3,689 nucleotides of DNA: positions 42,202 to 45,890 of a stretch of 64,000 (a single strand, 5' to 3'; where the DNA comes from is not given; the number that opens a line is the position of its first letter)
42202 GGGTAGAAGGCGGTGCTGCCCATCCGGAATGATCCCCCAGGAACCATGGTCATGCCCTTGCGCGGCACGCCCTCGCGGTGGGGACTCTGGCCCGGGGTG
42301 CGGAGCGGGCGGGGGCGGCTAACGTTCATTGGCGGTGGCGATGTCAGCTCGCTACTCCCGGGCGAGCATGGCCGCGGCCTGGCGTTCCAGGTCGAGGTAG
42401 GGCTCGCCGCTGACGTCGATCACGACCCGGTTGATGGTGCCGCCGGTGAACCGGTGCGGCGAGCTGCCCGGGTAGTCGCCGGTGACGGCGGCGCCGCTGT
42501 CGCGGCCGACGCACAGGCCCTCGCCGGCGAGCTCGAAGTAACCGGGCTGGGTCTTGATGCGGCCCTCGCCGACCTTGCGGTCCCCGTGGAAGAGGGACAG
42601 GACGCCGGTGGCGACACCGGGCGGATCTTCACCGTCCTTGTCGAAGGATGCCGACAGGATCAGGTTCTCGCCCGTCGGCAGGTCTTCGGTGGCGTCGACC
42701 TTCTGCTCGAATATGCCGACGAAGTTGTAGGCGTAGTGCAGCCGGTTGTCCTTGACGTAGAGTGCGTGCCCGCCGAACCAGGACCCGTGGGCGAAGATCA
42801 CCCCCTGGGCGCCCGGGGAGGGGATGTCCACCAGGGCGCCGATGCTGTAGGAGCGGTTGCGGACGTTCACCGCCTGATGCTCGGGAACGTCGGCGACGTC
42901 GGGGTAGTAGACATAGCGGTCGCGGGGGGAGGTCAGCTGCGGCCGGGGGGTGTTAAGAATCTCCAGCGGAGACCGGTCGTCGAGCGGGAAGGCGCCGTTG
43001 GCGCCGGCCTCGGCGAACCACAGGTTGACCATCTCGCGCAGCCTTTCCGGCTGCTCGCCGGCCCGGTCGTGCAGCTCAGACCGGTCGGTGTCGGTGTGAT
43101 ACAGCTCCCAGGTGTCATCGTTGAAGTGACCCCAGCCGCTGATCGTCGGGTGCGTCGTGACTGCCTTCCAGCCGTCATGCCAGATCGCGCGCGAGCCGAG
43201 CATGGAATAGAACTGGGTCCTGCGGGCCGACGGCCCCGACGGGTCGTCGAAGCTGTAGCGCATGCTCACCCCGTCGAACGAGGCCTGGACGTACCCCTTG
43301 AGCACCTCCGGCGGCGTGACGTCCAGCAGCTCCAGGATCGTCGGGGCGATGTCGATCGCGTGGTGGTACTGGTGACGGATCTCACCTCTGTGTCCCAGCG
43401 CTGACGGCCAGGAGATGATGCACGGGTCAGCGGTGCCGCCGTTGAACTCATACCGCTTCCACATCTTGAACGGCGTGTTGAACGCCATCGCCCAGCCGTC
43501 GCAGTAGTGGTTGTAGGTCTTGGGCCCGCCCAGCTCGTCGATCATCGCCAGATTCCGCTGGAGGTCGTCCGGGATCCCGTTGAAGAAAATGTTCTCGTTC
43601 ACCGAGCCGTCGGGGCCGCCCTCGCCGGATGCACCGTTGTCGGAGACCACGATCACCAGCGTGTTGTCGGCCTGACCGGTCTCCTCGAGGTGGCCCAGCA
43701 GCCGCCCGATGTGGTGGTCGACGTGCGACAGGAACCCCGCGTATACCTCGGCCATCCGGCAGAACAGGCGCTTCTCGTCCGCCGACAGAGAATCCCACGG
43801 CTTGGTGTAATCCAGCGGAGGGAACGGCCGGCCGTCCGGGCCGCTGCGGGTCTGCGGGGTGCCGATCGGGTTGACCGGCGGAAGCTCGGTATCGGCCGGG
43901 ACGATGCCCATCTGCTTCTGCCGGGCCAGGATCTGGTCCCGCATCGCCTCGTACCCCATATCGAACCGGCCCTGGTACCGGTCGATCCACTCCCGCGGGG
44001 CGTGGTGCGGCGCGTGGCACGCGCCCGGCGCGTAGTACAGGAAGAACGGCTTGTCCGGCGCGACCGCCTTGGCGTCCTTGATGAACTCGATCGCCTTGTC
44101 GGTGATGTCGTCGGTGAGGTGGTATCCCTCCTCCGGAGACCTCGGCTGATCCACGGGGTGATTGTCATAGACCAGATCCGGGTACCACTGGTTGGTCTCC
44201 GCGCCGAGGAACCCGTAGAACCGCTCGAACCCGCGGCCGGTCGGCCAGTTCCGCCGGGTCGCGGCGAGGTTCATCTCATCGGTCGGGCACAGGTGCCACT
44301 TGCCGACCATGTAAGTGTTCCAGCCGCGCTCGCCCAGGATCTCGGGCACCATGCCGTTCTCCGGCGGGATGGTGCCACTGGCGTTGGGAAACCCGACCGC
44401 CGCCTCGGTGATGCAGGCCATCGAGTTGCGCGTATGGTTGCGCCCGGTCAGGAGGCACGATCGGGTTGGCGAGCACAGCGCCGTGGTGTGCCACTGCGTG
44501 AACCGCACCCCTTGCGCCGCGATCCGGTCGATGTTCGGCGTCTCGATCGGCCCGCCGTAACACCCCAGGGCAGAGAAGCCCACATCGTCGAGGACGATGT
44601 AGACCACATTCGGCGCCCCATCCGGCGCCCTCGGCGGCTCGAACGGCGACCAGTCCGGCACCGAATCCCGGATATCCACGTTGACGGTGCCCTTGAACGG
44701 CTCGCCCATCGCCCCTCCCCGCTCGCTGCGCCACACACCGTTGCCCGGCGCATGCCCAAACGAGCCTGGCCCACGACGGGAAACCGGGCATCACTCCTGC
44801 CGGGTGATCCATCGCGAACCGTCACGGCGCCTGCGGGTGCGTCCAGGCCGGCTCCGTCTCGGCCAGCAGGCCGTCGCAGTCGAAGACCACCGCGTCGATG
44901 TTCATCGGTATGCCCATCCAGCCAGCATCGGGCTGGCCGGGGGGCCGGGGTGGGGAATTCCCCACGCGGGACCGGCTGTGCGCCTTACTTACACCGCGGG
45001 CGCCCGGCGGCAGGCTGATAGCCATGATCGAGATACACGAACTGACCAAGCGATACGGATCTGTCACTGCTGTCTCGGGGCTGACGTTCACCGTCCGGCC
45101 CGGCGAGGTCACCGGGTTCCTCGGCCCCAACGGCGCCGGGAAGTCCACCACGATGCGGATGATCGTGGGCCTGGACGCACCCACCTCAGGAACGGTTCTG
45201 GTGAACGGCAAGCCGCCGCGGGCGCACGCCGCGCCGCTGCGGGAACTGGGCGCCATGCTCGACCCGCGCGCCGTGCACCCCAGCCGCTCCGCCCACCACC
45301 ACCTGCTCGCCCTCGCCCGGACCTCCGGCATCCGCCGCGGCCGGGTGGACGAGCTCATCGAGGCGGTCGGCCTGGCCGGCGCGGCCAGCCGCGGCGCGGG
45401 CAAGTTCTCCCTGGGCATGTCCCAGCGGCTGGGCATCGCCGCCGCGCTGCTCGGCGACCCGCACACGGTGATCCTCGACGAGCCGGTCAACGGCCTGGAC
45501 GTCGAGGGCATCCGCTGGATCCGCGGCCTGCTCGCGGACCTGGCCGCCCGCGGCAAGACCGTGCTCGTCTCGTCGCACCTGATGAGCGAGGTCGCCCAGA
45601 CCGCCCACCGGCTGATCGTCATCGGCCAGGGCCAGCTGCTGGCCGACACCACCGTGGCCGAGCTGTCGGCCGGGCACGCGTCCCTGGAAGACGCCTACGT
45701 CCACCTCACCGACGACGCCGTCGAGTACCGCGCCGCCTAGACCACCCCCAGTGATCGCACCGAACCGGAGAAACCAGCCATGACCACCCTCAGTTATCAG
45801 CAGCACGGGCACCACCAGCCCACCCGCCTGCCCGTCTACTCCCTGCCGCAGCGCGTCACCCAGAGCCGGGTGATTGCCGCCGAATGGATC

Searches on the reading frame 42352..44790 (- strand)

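Call 42: search_protein_families(library=pfam, proteins=[window:42352-44790:-], max_evalue=0.00001)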
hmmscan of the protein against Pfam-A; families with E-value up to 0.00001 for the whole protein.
window:42352-44790:- (812 aa): 2 families
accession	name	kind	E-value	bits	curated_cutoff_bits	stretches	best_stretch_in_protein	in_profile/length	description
PF00884.28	Sulfatase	-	2.3e-65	221.3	25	1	60-491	1-301/301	Sulfatase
PF01663.27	Phosphodiest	-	8.5e-07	29.3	23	0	352-389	186-223/342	Type I phosphodiesterase / nucleotide pyrophosphatase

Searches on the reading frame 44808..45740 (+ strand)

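Call 43: search_protein_families(library=pfam, proteins=[window:44808-45740:+], max_evalue=0.00001)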
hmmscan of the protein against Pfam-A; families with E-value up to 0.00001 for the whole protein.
window:44808-45740:+ (310 aa): 2 families
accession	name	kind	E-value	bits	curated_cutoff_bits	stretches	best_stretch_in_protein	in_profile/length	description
PF00005.33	ABC_tran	-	4.4e-26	92.6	25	1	90-228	2-137/137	ABC transporter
PF13304.12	AAA_21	-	3e-11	44.4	27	1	199-259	237-300/304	AAA domain, putative AbiEii toxin, Type IV TA system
